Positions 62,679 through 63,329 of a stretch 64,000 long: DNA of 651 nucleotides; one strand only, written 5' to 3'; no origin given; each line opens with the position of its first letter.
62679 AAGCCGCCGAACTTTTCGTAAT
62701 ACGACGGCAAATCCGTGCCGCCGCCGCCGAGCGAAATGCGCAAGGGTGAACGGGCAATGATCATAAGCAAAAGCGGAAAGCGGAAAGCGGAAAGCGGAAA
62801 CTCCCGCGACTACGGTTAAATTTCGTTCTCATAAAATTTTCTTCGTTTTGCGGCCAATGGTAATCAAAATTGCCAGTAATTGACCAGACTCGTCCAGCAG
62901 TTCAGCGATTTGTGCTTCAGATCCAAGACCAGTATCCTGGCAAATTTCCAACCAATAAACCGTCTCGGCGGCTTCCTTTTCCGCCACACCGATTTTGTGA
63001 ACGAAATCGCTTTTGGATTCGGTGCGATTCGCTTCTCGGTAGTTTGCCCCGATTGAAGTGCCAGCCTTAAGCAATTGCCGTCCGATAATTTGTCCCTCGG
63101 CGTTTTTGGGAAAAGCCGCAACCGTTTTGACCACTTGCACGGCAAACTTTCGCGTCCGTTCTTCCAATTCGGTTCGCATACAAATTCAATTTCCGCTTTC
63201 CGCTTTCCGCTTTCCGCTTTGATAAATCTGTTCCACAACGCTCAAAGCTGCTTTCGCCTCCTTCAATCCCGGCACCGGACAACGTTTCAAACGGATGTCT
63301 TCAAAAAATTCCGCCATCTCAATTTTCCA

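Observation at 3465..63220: Window-wide family of tandem heptanucleotide arrays: at least 7 unit types at about 15 loci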

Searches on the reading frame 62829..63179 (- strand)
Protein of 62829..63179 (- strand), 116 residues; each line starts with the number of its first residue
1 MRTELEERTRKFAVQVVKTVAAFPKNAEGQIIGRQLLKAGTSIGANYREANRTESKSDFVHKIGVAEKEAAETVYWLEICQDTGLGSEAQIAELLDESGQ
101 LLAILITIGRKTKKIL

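Call 8: find_encoding_contigs(protein=window:62829-63179:-, flank=10000, max_places=10)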
Protein window:62829-63179:- (116 aa): 15 contigs read that carry it; 10 places shown.
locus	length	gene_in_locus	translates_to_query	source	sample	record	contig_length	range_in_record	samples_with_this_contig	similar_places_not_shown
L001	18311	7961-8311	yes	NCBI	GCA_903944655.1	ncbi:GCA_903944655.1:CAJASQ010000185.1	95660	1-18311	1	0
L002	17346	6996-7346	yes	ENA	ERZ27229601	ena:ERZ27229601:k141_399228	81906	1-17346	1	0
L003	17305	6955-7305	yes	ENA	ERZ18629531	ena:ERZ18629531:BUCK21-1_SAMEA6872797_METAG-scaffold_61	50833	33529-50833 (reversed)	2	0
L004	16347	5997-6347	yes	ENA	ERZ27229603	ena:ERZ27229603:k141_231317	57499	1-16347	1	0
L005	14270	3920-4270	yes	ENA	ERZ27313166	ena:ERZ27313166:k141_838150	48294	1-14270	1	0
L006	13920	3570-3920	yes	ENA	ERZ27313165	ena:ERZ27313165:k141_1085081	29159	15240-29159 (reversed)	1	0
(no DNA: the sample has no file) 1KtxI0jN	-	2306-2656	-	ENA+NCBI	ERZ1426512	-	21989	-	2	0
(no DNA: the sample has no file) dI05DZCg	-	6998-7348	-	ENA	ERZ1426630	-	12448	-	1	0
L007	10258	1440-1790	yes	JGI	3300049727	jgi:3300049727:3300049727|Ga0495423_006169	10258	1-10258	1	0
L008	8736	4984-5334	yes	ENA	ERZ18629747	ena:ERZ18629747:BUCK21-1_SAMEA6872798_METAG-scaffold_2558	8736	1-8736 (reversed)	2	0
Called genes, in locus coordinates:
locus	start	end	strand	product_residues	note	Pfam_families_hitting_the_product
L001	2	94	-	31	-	?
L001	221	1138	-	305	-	-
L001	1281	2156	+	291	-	PF01609:DDE_Tnp_1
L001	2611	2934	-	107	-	PF13384:HTH_23 (faint), PF00165:HTH_AraC (faint), PF12833:HTH_18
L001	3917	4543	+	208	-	-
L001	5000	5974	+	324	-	PF01073:3Beta_HSD, PF01370:Epimerase, PF02719:Polysacc_synt_2, PF04321:RmlD_sub_bind, PF05368:NmrA (weak), PF13460:NAD_binding_10, PF16363:GDP_Man_Dehyd, PF07993:NAD_binding_4 (weak)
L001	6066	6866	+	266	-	PF00106:adh_short, PF13561:adh_short_C2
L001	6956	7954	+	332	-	PF01408:GFO_IDH_MocA, PF03447:NAD_binding_3 (weak), PF02894:GFO_IDH_MocA_C, PF22725:GFO_IDH_MocA_C3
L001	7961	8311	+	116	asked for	PF05635:23S_rRNA_IVP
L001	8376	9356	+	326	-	PF00288:GHMP_kinases_N, PF08544:GHMP_kinases_C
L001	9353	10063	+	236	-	PF00483:NTP_transferase, PF12804:NTP_transf_3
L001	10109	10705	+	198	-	PF13580:SIS_2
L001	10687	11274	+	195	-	PF12710:HAD, PF08645:PNK3P (weak), PF13419:HAD_2, PF00702:Hydrolase, PF13242:Hydrolase_like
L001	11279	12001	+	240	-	PF00923:TAL_FSA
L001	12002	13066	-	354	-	PF01075:Glyco_transf_9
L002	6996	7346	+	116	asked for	PF05635:23S_rRNA_IVP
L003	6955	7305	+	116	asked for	PF05635:23S_rRNA_IVP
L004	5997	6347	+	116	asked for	PF05635:23S_rRNA_IVP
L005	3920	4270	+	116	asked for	PF05635:23S_rRNA_IVP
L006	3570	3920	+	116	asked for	PF05635:23S_rRNA_IVP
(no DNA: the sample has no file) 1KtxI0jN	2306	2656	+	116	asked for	PF05635:23S_rRNA_IVP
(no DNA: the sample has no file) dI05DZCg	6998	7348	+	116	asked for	PF05635:23S_rRNA_IVP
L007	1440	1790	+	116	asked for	PF05635:23S_rRNA_IVP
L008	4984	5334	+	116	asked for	PF05635:23S_rRNA_IVP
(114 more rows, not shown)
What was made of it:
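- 62829..63179 (-): IVP1: a 116-aa PF05635 / TIGR02436 four-helix-bundle protein, inserted between the GFO_IDH and GHMP-kinase genes of a sugar-nucleotide operon. Gene context from call 8.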

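Call 12: search_protein_families(library=pfam, proteins=[window:62829-63179:-])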
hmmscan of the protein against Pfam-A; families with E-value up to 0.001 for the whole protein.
window:62829-63179:- (116 aa): 1 family
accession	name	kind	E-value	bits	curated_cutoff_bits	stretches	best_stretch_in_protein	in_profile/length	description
PF05635.17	23S_rRNA_IVP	-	1.1e-21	77.5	33.8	1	7-105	7-104/106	23S rRNA-intervening sequence protein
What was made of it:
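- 62829..63179 (-): Pfam E 1e-21 (call 12).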

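Call 30: find_homologous_proteins(query=window:62829-63179:-, max_evalue=0.00001)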
Query window:62829-63179:- (116 aa): 1601 proteins with E <= 0.00001 among 1611 candidates; the best 120 are listed.
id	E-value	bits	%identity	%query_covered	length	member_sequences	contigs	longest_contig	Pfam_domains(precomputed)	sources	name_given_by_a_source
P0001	2.8e-66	238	100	100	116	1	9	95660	PF05635.18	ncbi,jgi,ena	jgi:four helix bundle protein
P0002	3.5e-58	212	87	99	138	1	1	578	PF05635.18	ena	-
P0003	3.8e-58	212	87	97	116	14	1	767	PF05635.18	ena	-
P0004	2.3e-57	210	88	100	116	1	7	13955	PF05635.18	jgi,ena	-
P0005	3.6e-57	209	86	100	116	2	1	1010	PF05635.18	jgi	-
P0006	3.8e-57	209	88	97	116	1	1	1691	PF05635.18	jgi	jgi:four helix bundle protein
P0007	8.2e-57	208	84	100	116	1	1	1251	PF05635.18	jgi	jgi:four helix bundle protein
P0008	8.3e-57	208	83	99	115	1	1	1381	PF05635.18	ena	-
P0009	1.4e-56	207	84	100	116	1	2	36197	PF05635.18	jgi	jgi:four helix bundle protein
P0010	2.1e-56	206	85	98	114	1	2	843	PF05635.18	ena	-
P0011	2.5e-56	206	84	100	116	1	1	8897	PF05635.18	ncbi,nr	ncbi:MAG TPA: four helix bundle protein [Candidatus Paceibacterota bacterium]|nr:four helix bundle p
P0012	6.0e-56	205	86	98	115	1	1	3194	PF05635.18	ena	-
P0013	7.1e-56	205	84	100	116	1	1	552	PF05635.18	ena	-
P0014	1.3e-55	204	85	97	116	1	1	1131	PF05635.18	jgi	jgi:four helix bundle protein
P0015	2.2e-55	203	84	100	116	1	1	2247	PF05635.18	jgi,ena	-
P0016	2.8e-55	203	84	100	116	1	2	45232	PF05635.18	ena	-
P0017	3.0e-55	203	85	97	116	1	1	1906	PF05635.18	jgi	jgi:four helix bundle protein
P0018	3.0e-55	203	83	98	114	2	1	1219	PF05635.18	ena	-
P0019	4.7e-55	202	83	97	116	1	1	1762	PF05635.18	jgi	jgi:four helix bundle protein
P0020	4.8e-55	202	84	97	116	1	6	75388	PF05635.18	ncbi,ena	-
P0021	5.1e-55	202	82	98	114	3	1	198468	PF05635.18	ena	-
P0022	5.6e-55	202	83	97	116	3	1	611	PF05635.18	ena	-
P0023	9.1e-55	201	84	97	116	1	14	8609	PF05635.18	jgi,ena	jgi:four helix bundle protein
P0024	9.1e-55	201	83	97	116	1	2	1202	PF05635.18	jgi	jgi:four helix bundle protein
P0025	9.3e-55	201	84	97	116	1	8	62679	PF05635.18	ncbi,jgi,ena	jgi:four helix bundle protein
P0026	1.1e-54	201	83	97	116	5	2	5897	PF05635.18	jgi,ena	jgi:four helix bundle protein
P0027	1.1e-54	201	82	98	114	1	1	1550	PF05635.18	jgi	jgi:four helix bundle protein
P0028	1.4e-54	201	83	97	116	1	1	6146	PF05635.18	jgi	jgi:four helix bundle protein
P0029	1.8e-54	200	82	97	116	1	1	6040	PF05635.18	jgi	jgi:four helix bundle protein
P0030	2.9e-54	200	81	100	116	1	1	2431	PF05635.18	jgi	jgi:four helix bundle protein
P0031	3.6e-54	199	84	97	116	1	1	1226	PF05635.18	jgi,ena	jgi:four helix bundle protein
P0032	5.1e-54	199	81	97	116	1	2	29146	PF05635.18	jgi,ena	jgi:four helix bundle protein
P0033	6.4e-54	198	82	97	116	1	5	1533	PF05635.18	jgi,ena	-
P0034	7.6e-54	198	82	97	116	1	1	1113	PF05635.18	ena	-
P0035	1.1e-53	198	82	98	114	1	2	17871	PF05635.18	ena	-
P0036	1.4e-53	197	81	98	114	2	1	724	PF05635.18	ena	-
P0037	2.2e-53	197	79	98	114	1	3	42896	PF05635.18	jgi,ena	jgi:four helix bundle protein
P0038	2.3e-53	197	80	97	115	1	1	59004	PF05635.18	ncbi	-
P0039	2.5e-53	197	81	98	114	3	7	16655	PF05635.18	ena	-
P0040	3.5e-53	196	82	98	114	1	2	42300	PF05635.18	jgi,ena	-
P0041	4.2e-53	196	81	97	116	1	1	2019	PF05635.18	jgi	jgi:four helix bundle protein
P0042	6.1e-53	195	81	97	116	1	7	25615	PF05635.18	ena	-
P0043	6.5e-53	195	83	97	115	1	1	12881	PF05635.18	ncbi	-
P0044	1.0e-52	195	80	98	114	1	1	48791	PF05635.18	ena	-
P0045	1.2e-52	194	81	97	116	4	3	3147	PF05635.18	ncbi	-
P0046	1.6e-52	194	80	97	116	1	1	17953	PF05635.18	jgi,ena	-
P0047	1.7e-52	194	80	98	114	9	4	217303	PF05635.18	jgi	jgi:four helix bundle protein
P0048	1.8e-52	194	81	97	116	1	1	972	PF05635.18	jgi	jgi:four helix bundle protein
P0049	1.9e-52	194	80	97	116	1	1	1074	PF05635.18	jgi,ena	jgi:four helix bundle protein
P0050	1.9e-52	194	79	100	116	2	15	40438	PF05635.18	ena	-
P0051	3.7e-52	193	81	98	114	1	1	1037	PF05635.18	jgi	jgi:four helix bundle protein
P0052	8.8e-52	192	81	97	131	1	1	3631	PF05635.18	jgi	jgi:four helix bundle protein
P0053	9.5e-52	191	77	98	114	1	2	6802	PF05635.18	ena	-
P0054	1.1e-51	191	78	98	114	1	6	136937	PF05635.18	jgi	jgi:four helix bundle protein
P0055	1.3e-51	191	82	97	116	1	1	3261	PF05635.18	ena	-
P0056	2.1e-51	190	78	97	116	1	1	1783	PF05635.18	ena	-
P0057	1.9e-50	187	77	97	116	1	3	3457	PF05635.18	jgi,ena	jgi:four helix bundle protein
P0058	1.9e-50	187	77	98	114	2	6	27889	PF05635.18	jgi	jgi:four helix bundle protein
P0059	3.5e-50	186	79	97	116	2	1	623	PF05635.18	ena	-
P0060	7.1e-50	185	73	100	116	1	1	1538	PF05635.18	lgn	-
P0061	9.5e-50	185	73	97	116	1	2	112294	PF05635.18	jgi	jgi:four helix bundle protein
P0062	2.5e-49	184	77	97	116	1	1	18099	PF05635.18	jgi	-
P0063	3.8e-49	183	77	99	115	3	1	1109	PF05635.18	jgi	-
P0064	6.2e-49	182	76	98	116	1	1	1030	PF05635.18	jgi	jgi:four helix bundle protein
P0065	6.6e-49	182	77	97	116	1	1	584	PF05635.18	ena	-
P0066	8.5e-49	182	75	98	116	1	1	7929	PF05635.18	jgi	jgi:four helix bundle protein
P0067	8.8e-49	182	77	97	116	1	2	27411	PF05635.18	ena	-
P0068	1.1e-48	182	76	97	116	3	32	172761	PF05635.18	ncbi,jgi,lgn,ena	jgi:four helix bundle protein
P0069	1.1e-48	182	78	97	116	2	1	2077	PF05635.18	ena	-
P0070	1.3e-48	181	76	97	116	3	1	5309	PF05635.18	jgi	jgi:four helix bundle protein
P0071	1.5e-48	181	76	97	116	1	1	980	PF05635.18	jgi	jgi:four helix bundle protein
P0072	2.0e-48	181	76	98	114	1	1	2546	PF05635.18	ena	-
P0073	3.8e-48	180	74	97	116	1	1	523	PF05635.18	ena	-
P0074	3.9e-48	180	72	99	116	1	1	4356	PF05635.18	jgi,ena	-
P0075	4.3e-48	180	76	97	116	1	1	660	PF05635.18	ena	-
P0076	5.5e-48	179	76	98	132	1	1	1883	PF05635.18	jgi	-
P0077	8.1e-48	179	75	97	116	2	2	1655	PF05635.18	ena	-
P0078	2.1e-47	178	73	97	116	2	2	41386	PF05635.18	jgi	-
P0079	2.6e-47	177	75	98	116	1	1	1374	PF05635.18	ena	-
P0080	2.6e-47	177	75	97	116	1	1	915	PF05635.18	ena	-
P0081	4.5e-47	176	88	84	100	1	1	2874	PF05635.18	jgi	jgi:four helix bundle protein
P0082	6.5e-47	176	72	99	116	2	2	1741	PF05635.18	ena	-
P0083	8.9e-47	176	74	97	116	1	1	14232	PF05635.18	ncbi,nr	ncbi:MAG TPA: four helix bundle protein [Verrucomicrobiae bacterium]|nr:four helix bundle protein [V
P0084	1.4e-46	175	73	97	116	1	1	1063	PF05635.18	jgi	jgi:four helix bundle protein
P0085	1.4e-46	175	73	97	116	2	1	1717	PF05635.18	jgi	jgi:four helix bundle protein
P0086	4.0e-46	173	73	97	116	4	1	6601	PF05635.18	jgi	-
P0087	4.1e-46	173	73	97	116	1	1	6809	PF05635.18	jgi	jgi:four helix bundle protein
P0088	6.9e-46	173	74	97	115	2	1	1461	PF05635.18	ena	-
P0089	7.4e-46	173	74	97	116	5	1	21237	PF05635.18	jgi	jgi:four helix bundle protein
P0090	1.3e-44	169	73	97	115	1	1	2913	PF05635.18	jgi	jgi:four helix bundle protein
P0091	2.2e-44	168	67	97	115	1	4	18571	PF05635.18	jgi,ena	-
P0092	2.3e-44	168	69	97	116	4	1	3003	PF05635.18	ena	-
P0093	8.8e-44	166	67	97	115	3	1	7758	PF05635.18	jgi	jgi:four helix bundle protein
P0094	1.1e-43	166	71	97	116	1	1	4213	PF05635.18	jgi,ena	-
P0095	1.3e-43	165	69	97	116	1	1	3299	PF05635.18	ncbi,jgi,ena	jgi:four helix bundle protein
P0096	2.0e-43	165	71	97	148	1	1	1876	PF05635.18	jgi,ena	-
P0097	2.7e-43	164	69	100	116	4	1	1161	PF05635.18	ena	-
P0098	1.4e-42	162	70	97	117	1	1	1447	PF05635.18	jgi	jgi:four helix bundle protein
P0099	2.1e-42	161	70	98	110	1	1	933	PF05635.18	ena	-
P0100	2.5e-42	161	81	78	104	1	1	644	PF05635.18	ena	-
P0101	3.1e-42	161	74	90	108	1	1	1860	PF05635.18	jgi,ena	-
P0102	4.4e-42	160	67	97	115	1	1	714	PF05635.18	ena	-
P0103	8.0e-42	160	65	98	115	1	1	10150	PF05635.18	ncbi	-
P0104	8.0e-42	160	68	97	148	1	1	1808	PF05635.18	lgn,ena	-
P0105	1.2e-41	159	65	97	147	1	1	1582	PF05635.18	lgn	-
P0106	2.6e-41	158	73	87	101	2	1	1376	PF05635.18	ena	-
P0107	2.7e-41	158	65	97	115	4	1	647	PF05635.18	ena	-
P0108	2.7e-41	158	64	97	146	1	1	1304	PF05635.18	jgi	jgi:four helix bundle protein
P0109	3.0e-41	158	65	97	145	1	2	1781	PF05635.18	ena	-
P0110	3.2e-41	158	66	97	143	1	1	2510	PF05635.18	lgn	-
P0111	4.1e-41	157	65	97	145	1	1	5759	PF05635.18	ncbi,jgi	ncbi:MAG TPA: four helix bundle protein [Verrucomicrobiae bacterium]|jgi:four helix bundle protein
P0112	4.2e-41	157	62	97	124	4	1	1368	PF05635.18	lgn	-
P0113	4.5e-41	157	65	97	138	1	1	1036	PF05635.18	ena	-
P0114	4.7e-41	157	62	97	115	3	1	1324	PF05635.18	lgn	-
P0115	4.8e-41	157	67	97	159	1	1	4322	PF05635.18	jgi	jgi:four helix bundle protein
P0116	5.1e-41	157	66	97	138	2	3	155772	PF05635.18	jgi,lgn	jgi:four helix bundle protein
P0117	5.9e-41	157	67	97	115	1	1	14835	PF05635.18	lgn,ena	-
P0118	8.0e-41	156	66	97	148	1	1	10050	PF05635.18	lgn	-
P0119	8.6e-41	156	66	97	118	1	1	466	PF05635.18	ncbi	-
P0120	9.6e-41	156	65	97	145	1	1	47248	PF05635.18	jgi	jgi:four helix bundle protein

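Call 31: find_encoding_contigs(protein=P0068, flank=10000, max_places=4)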
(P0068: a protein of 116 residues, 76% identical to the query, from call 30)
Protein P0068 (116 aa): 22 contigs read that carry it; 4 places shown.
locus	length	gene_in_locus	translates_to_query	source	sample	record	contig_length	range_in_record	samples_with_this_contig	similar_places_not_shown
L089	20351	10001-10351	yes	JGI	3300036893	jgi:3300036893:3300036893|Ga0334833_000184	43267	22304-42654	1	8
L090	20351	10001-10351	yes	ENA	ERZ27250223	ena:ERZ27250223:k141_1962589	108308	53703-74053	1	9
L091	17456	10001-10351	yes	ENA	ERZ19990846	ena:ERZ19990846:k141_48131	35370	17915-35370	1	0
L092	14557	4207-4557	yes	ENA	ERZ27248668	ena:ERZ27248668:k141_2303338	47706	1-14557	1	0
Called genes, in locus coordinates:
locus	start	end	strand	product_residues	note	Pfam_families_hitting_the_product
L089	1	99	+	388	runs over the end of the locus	PF20706:GT4-conflict (weak), PF00534:Glycos_transf_1, PF13692:Glyco_trans_1_4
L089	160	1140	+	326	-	PF01370:Epimerase, PF04321:RmlD_sub_bind (weak), PF16363:GDP_Man_Dehyd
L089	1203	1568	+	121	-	PF05635:23S_rRNA_IVP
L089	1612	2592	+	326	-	PF01370:Epimerase, PF04321:RmlD_sub_bind, PF16363:GDP_Man_Dehyd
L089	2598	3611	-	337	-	PF13641:Glyco_tranf_2_3, PF13704:Glyco_tranf_2_4 (faint), PF00535:Glycos_transf_2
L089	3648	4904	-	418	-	-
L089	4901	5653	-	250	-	PF13489:Methyltransf_23, PF07021:MetW, PF13649:Methyltransf_25, PF13847:Methyltransf_31, PF08241:Methyltransf_11, PF08242:Methyltransf_12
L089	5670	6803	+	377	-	PF01073:3Beta_HSD, PF01370:Epimerase, PF02719:Polysacc_synt_2, PF04321:RmlD_sub_bind, PF05368:NmrA (weak), PF13460:NAD_binding_10, PF16363:GDP_Man_Dehyd, PF07993:NAD_binding_4 (weak)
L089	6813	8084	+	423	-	PF03721:UDPG_MGDP_dh_N, PF00984:UDPG_MGDP_dh, PF03720:UDPG_MGDP_dh_C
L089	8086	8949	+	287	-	PF00106:adh_short, PF08659:KR, PF23441:SDR, PF13561:adh_short_C2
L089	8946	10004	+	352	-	PF01408:GFO_IDH_MocA, PF02894:GFO_IDH_MocA_C, PF22725:GFO_IDH_MocA_C3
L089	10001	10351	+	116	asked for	PF05635:23S_rRNA_IVP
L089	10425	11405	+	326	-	PF00288:GHMP_kinases_N, PF08544:GHMP_kinases_C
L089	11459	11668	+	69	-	-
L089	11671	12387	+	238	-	PF00483:NTP_transferase, PF12804:NTP_transf_3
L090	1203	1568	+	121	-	PF05635:23S_rRNA_IVP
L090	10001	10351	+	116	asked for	PF05635:23S_rRNA_IVP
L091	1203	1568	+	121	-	PF05635:23S_rRNA_IVP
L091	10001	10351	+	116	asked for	PF05635:23S_rRNA_IVP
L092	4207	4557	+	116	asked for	PF05635:23S_rRNA_IVP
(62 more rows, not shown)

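Call 32: find_encoding_contigs(protein=P0116, flank=10000, max_places=3)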
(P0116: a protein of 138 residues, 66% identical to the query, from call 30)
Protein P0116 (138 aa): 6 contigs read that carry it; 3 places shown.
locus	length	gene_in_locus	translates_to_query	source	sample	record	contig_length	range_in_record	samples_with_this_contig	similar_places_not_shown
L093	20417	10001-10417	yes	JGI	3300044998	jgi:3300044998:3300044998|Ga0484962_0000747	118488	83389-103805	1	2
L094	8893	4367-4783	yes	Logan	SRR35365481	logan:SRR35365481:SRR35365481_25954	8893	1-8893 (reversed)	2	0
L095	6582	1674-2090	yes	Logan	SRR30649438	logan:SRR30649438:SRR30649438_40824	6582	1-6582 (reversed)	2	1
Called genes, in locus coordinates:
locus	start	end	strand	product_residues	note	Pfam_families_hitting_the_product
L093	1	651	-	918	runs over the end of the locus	PF01326:PPDK_N, PF00391:PEP-utilizers, PF02896:PEP-utilizers_C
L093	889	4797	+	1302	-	PF02574:S-methyl_trans, PF00809:Pterin_bind, PF02607:B12-binding_2, PF02310:B12-binding, PF02965:Met_synt_B12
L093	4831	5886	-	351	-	PF00586:AIRS, PF02769:AIRS_C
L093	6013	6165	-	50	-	-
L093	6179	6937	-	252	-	-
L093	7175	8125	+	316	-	PF13428:TPR_14 (faint), PF00515:TPR_1 (faint), PF13181:TPR_8 (faint), PF13424:TPR_12 (faint), PF13431:TPR_17 (faint), PF13432:TPR_16 (weak), PF13371:TPR_9, PF07719:TPR_2 (weak), +1 more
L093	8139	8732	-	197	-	-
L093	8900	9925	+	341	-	PF01073:3Beta_HSD, PF01370:Epimerase, PF02719:Polysacc_synt_2 (weak), PF04321:RmlD_sub_bind, PF16363:GDP_Man_Dehyd, PF07993:NAD_binding_4 (faint), PF13460:NAD_binding_10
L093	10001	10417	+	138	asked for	PF05635:23S_rRNA_IVP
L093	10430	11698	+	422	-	PF03721:UDPG_MGDP_dh_N, PF00984:UDPG_MGDP_dh, PF03720:UDPG_MGDP_dh_C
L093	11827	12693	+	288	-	PF00106:adh_short, PF08659:KR, PF23441:SDR, PF13561:adh_short_C2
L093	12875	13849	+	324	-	PF01408:GFO_IDH_MocA, PF02894:GFO_IDH_MocA_C, PF22725:GFO_IDH_MocA_C3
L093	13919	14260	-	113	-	-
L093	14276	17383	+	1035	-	PF08471:Ribonuc_red_2_N, PF02867:Ribonuc_red_lgC, PF12637:TSCPD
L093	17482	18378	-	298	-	PF02621:VitK2_biosynth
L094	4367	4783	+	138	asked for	PF05635:23S_rRNA_IVP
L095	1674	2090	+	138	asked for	PF05635:23S_rRNA_IVP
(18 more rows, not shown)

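Call 34: search_dna_similar(query=window:62829-63179:-, collection=plasmids, mode=protein, max_evalue=0.001, max_rows=60)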
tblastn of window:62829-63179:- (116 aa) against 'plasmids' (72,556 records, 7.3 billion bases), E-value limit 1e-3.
Records with a match: 31; places in all: 39; records where one place covers at least 80% of the query: 31.
Best place of each record, by identity: <60% 31.
By first word of the organism name: Nostoc 16; Planktothrix 3; Candidatus 2; Anabaena 1; Pseudanabaena 1; Aulosira 1; Dolichospermum 1; Bernardetia 1; Gloeocapsa 1; Chondrinema 1; and 3 more.
By predicted mobility (MOB-suite, as given by PLSDB): non-mobilizable 18; conjugative 8; mobilizable 5.
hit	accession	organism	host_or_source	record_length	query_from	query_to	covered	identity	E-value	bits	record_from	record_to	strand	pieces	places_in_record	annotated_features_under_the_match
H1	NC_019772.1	Anabaena cylindrica PCC 7122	water, most likely pond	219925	1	105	91%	45.3%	6e-17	82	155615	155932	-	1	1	four helix bundle protein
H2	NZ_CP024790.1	Nostoc flagelliforme CCNUN1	cell culture,desert soil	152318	4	114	96%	40.2%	2e-18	86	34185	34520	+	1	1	four helix bundle protein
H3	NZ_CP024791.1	Nostoc flagelliforme CCNUN1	cell culture,desert soil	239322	4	114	96%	40.2%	2e-18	86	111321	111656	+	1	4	four helix bundle protein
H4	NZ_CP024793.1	Nostoc flagelliforme CCNUN1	cell culture,desert soil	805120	4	114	96%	40.2%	2e-18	86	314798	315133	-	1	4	four helix bundle protein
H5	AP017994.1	Planktothrix agardhii NIES-204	-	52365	4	107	90%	42.3%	1e-25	106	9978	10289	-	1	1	hypothetical protein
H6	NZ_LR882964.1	Planktothrix agardhii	-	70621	4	107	90%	42.3%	1e-25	106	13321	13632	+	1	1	four helix bundle protein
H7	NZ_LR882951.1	Planktothrix agardhii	-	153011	4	107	90%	42.3%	1e-25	106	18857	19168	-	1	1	four helix bundle protein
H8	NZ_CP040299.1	Nostoc sp. TCL26-01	Leiosporoceros dussii,pure culture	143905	1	105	91%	41.5%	6e-16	79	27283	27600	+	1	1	four helix bundle protein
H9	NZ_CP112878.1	Pseudanabaena galeata CCNP1313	-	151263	4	113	95%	39.1%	2e-24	102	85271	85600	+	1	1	four helix bundle protein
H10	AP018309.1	Aulosira laxa NIES-50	-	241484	4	114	96%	38.4%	2e-16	80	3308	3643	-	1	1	hypothetical protein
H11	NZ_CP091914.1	Nostoc sp. UHCC 0870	cell culture,Brackish water, ...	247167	7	113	92%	39.8%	3e-14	74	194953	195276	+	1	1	four helix bundle protein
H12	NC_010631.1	Nostoc punctiforme PCC 73102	-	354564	7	116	95%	38.4%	1e-17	84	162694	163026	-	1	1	four helix bundle protein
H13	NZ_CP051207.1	Dolichospermum flos-aquae CCAP 1403/13F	cell culture,freshwater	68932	5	113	94%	38.7%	4e-17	82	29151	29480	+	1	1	four helix bundle protein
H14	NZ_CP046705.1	Nostoc sp. ATCC 53789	-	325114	7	116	95%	37.8%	2e-16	81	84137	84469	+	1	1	four helix bundle protein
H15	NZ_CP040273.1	Nostoc sp. C052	Blasia pusilla,pure culture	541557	7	113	92%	38.9%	1e-16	81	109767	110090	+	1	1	four helix bundle protein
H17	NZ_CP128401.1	Candidatus Chlorohelix allophototropha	Single colony of Candidatus Chlorohelix ...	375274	3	106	90%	39.4%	4e-22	96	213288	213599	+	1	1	four helix bundle protein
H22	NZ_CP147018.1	Bernardetia sp. Wsw4-3y2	Red alga,Red algae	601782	5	114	95%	36.4%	2e-17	83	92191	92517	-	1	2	four helix bundle protein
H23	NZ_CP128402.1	Candidatus Chlorohelix allophototropha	Single colony of Candidatus Chlorohelix ...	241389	4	106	89%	38.8%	3e-21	94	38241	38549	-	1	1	four helix bundle protein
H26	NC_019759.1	Gloeocapsa sp. PCC 7428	-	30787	4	113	95%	36.0%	8e-21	93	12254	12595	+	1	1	four helix bundle protein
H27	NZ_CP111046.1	Chondrinema litorale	Seaweed,red alga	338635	12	113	88%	38.2%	3e-14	74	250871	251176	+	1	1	four helix bundle protein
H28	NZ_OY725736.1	Monoglobus pectinilyticus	-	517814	7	113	92%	33.6%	5e-12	68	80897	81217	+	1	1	none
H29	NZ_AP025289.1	Treponema saccharophilum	-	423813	5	107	89%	35.0%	4e-15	77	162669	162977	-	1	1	four helix bundle protein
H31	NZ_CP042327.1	Euhalothece natronophila Z-M001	cell culture,soda lake Magadi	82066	7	108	88%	34.3%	3e-11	66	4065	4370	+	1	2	four helix bundle protein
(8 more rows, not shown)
